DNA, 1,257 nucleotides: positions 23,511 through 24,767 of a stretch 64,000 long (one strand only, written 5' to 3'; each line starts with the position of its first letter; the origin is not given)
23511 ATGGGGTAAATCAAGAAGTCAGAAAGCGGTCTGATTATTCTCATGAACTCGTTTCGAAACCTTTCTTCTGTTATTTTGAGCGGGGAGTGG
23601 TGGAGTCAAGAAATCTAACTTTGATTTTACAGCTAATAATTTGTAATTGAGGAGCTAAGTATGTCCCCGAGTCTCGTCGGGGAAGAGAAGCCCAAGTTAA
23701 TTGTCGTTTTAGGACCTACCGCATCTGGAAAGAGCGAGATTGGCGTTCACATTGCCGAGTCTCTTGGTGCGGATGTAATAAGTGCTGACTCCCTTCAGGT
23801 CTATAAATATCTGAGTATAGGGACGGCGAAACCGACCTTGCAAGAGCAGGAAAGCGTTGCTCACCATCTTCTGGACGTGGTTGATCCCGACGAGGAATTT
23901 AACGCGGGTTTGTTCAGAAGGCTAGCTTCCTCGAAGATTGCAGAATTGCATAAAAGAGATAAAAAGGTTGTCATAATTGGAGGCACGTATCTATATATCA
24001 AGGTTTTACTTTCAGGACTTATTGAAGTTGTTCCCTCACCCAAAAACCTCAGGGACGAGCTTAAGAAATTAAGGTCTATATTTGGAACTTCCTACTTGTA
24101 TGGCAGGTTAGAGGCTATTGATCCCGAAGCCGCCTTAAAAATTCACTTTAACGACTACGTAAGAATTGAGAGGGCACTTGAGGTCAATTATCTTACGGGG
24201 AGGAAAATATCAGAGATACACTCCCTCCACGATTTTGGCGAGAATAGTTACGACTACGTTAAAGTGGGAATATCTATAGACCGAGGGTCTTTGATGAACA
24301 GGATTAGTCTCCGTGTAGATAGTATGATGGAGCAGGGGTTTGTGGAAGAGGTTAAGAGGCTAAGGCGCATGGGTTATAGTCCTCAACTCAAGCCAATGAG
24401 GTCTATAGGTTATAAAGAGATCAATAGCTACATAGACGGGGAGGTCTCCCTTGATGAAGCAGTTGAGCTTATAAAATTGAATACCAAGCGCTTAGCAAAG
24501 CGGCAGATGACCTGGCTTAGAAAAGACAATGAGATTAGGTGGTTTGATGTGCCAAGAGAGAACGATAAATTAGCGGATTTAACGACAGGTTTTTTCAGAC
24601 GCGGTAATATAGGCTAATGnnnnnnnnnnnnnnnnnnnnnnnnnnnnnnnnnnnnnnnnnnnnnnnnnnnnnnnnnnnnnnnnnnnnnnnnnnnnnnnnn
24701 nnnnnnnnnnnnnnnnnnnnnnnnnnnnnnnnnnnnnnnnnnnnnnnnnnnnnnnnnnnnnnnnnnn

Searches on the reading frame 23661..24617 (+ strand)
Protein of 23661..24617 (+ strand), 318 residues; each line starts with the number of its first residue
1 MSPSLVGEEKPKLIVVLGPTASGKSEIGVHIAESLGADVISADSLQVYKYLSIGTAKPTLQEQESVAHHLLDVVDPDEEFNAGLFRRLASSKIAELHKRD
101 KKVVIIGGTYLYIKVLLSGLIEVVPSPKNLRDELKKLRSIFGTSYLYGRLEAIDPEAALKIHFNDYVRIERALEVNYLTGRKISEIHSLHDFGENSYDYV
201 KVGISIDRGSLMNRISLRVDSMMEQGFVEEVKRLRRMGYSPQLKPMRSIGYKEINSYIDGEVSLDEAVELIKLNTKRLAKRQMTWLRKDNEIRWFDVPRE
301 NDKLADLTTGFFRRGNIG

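Call 13: search_protein_families(library=ncbifam, proteins=[window:23661-24614:+], max_evalue=0.00001)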
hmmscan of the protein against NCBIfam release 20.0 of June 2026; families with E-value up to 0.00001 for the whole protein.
window:23661-24614:+ (318 aa): 1 family
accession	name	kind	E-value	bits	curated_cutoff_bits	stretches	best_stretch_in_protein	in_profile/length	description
TIGR00174.1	miaA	equivalog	1.4e-93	313.3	148.65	1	13-297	1-285/288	tRNA (adenosine(37)-N6)-dimethylallyltransferase MiaA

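Call 16: find_encoding_contigs(protein=window:23661-24617:+, flank=10000, max_places=6)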
Protein window:23661-24617:+ (318 aa): no gene with exactly this product is on record in the collection.
